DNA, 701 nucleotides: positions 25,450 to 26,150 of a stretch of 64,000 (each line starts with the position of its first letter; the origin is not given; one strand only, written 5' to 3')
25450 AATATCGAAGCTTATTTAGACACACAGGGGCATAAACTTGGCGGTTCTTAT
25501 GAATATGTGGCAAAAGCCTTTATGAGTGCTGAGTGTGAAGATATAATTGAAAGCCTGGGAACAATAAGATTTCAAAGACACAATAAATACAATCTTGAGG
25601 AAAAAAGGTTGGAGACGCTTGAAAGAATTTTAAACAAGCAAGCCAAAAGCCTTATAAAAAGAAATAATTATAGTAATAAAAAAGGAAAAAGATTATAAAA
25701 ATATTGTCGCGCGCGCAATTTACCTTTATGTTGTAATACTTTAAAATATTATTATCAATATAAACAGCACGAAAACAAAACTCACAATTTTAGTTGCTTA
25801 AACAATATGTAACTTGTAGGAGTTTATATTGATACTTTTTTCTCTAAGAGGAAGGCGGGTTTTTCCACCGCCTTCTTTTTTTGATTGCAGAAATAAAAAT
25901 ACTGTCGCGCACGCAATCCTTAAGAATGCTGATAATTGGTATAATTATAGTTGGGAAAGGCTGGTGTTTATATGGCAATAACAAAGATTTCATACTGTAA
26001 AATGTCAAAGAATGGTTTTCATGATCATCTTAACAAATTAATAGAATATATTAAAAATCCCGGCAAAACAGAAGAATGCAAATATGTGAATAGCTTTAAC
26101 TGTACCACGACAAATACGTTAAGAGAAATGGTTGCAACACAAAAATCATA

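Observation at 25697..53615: Six copies of a conserved promoter module with a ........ core at a fixed 32-bp distance from the -10 box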

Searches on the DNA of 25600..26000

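Call 38: search_rna_families(source=window, start=25600, end=26000, threshold=evalue, max_evalue=10)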
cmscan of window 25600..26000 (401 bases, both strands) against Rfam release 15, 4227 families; matches with E-value up to 10: 11.
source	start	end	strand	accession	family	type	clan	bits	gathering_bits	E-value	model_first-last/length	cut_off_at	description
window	25777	25884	+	RF03534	sRNA71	Gene; sRNA;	-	19.4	50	2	1-104/104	no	Staphylococcus sRNA71 small RNA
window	25852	25908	-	RF02844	RefA9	Gene; antisense;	-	17.8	49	3.1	1-64/64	no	Enterococcus sRNA A9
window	25814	25888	+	RF02449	ncr1015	Gene; sRNA;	-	17.4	60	7.4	1-121/121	no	Bacillus sRNA ncr1015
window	25833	25898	+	RF03831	mir-627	Gene; miRNA;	-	16.4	86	1.1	1-87/87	no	mir-627 microRNA precursor family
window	25767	25888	+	RF00558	L20_leader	Cis-reg; leader;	-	16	58.7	1.4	1-127/127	no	Ribosomal protein L20 leader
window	25826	25882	-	RF02420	Bp1_162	Gene; sRNA;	-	15.6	50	5.9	1-100/100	no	Burkholderia sRNA Bp1_Cand612_SIPHT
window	25825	25884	+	RF02056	STnc390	Gene; sRNA;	-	15.1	50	1.7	1-60/60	no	Salmonella sRNA STnc390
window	25864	25973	+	RF02150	MESTIT1_3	Gene; lncRNA;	-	12.5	60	3.3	1-99/99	no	MEST intronic transcript 1, antisense RNA conserved region 3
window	25702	25872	-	RF03110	throat-1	Gene; sRNA;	-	11.7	124.4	0.99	1-334/334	no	throat-1 RNA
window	25777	25902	+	RF01261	snR82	Gene; snRNA; snoRNA; HACA-box;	CL00040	9.9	60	7.4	1-270/270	no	Small nucleolar RNA snR82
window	25843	25879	+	RF00084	CsrC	Gene; sRNA;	CL00106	9.1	61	1.9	205-244/255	no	CsrC RNA family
